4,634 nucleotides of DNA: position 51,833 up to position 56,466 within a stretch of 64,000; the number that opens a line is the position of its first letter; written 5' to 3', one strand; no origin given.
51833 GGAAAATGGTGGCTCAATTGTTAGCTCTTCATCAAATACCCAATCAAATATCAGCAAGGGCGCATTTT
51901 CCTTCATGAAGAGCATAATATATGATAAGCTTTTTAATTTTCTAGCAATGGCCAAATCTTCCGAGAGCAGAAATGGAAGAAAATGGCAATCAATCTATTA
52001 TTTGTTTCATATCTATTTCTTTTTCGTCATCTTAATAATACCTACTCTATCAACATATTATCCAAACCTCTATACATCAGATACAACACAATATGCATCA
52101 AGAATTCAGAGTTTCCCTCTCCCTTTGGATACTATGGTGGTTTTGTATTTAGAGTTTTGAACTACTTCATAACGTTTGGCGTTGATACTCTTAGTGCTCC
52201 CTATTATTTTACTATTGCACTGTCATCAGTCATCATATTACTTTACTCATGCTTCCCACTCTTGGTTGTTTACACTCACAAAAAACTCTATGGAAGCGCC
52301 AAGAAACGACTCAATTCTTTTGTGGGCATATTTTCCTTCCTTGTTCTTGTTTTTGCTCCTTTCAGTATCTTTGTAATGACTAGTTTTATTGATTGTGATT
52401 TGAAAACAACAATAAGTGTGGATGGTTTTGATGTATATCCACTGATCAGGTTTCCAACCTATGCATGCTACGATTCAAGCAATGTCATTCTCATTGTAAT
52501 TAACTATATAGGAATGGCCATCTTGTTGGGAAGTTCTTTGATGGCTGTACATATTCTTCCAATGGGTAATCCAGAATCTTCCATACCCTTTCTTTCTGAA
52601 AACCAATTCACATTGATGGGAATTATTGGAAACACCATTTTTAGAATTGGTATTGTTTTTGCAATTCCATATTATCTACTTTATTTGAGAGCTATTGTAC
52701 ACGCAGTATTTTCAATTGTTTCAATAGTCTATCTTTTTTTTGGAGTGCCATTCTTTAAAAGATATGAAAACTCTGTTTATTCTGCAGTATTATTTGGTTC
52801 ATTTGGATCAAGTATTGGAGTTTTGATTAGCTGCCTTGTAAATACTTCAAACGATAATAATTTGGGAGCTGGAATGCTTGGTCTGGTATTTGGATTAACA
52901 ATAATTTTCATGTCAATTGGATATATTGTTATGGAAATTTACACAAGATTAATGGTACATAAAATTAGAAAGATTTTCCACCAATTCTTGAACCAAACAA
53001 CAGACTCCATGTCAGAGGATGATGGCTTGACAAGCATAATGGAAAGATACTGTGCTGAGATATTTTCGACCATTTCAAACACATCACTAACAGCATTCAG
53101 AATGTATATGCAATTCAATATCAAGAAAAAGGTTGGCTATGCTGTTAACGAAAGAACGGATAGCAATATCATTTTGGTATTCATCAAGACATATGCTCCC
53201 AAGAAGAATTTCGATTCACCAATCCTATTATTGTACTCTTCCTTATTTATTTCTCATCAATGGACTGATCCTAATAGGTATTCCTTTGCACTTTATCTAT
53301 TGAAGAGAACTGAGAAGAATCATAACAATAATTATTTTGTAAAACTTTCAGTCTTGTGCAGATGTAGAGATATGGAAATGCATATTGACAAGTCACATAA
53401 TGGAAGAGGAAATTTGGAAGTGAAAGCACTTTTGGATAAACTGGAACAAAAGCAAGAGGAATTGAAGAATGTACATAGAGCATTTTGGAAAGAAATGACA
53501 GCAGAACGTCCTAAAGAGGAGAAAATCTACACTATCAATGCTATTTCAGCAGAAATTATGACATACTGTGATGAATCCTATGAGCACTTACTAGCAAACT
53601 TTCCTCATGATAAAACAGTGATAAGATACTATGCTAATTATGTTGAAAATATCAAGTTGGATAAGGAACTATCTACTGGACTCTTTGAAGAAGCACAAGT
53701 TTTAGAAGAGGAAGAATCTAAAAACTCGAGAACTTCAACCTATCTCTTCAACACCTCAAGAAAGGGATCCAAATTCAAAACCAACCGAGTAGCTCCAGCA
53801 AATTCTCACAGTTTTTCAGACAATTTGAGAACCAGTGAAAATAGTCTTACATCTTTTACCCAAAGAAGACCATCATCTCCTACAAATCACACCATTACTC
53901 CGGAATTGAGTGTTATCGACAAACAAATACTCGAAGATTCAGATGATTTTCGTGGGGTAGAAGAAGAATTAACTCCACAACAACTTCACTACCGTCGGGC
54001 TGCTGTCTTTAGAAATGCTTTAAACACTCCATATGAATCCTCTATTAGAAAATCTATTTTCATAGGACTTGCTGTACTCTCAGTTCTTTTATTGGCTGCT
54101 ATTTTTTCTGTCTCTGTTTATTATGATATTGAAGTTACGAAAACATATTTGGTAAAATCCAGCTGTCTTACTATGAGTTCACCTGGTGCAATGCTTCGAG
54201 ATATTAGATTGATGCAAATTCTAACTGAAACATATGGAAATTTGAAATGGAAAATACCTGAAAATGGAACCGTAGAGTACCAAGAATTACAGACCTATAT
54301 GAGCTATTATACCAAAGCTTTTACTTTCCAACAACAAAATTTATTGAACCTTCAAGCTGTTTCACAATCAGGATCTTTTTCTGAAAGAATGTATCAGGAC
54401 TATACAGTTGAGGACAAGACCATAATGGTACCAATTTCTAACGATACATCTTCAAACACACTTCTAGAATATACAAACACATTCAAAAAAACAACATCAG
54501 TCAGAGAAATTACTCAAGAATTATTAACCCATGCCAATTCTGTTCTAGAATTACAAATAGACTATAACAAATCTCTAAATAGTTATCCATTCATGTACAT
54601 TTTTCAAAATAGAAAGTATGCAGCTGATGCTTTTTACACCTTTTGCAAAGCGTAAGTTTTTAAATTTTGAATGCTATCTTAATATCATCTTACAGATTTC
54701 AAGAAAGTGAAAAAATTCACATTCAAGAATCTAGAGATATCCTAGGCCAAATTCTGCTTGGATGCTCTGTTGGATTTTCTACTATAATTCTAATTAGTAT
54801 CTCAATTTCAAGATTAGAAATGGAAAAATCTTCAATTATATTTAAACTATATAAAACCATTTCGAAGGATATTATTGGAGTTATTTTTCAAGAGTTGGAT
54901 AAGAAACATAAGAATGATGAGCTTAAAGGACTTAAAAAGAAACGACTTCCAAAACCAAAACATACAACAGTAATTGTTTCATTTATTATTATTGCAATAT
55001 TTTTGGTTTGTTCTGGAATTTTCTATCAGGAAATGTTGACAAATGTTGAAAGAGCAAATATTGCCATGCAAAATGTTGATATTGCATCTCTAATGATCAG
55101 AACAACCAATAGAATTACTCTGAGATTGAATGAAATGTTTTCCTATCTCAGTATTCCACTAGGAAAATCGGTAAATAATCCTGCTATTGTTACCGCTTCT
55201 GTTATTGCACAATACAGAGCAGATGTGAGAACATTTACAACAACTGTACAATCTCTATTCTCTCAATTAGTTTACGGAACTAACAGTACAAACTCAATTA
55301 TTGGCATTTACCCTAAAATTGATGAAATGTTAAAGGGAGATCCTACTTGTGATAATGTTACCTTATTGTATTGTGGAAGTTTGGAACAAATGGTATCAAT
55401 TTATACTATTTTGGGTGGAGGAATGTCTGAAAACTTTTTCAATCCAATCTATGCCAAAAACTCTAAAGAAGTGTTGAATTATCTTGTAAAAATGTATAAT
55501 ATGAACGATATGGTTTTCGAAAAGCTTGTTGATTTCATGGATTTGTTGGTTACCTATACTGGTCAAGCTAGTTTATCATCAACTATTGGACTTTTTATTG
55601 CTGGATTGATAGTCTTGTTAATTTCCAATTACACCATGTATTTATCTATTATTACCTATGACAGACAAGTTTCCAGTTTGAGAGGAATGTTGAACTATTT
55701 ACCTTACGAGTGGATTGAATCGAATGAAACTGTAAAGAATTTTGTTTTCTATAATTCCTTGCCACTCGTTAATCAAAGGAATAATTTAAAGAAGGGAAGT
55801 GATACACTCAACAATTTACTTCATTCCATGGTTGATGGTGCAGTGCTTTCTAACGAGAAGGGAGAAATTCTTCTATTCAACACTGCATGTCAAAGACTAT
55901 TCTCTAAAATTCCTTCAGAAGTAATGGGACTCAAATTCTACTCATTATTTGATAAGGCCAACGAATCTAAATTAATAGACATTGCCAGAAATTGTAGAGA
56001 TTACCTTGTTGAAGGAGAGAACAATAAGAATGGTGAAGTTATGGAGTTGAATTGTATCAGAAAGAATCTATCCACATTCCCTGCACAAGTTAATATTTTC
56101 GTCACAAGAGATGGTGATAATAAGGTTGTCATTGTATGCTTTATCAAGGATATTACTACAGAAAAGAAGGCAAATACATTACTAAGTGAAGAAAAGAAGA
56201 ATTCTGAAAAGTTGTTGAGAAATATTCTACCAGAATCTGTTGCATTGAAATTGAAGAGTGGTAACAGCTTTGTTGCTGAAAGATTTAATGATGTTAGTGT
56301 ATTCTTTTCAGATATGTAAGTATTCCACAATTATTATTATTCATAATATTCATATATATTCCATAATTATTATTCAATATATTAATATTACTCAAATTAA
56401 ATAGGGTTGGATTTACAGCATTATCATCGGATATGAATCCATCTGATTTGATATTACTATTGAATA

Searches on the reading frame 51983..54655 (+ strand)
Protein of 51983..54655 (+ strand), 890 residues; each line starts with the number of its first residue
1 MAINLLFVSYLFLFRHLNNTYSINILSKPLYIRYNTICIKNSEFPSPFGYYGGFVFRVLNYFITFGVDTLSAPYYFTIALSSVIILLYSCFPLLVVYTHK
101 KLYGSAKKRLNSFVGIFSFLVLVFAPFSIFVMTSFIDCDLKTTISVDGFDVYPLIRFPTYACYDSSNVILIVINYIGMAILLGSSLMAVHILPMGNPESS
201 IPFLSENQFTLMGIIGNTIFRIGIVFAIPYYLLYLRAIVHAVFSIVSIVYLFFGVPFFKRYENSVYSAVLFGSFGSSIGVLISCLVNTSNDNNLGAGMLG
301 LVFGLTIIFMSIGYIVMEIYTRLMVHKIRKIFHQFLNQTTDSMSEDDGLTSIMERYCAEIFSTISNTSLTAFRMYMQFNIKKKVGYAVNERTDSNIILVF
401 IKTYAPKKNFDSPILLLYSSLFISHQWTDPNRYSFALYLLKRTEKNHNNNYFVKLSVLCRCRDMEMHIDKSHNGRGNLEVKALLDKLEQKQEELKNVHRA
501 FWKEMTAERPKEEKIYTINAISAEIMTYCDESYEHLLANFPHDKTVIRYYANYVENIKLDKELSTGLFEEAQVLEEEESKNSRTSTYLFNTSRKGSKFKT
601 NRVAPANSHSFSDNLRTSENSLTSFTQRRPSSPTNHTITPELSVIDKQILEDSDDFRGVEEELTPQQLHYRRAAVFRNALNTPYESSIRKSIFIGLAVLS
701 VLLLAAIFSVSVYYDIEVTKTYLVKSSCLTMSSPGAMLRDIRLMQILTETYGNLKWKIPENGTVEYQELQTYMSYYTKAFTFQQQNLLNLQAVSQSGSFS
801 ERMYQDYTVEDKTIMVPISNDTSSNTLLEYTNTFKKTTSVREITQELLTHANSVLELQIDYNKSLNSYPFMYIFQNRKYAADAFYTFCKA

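Call 25: search_protein_families(library=pfam, proteins=[window:51983-54655:+], max_evalue=0.00001)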
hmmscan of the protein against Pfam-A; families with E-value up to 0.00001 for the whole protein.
window:51983-54655:+ (890 aa): 1 family
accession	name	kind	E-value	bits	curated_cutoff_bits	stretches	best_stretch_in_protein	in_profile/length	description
PF25474.1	TPR_TmcB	-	2.4e-12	47.3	27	1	479-580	23-124/125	TmcB, TPR repeats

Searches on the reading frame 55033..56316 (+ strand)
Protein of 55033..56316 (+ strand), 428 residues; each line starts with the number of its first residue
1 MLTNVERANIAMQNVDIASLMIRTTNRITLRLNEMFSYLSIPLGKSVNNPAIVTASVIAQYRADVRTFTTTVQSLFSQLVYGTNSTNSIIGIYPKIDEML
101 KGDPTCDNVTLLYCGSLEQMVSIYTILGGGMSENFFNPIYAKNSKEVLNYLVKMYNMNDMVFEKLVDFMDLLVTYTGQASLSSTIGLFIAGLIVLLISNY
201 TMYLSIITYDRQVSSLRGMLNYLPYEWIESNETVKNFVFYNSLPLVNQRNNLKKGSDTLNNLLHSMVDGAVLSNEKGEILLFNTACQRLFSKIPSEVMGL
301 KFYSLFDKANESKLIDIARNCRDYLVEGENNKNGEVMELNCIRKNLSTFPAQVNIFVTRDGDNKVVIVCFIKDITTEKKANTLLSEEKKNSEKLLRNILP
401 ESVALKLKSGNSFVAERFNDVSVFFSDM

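Call 52: find_related_loci(query=window:55033-56316:+, collection=metagenome_contigs, flank=4000)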
Query seq(428 aa) (428 aa) in metagenome_contigs; peptide patterns used: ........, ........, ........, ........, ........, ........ (x = any residue, [..] = any of these).
256 stretches matched a pattern, but none encodes a relative of the query by tblastn (E <= 1e-3).
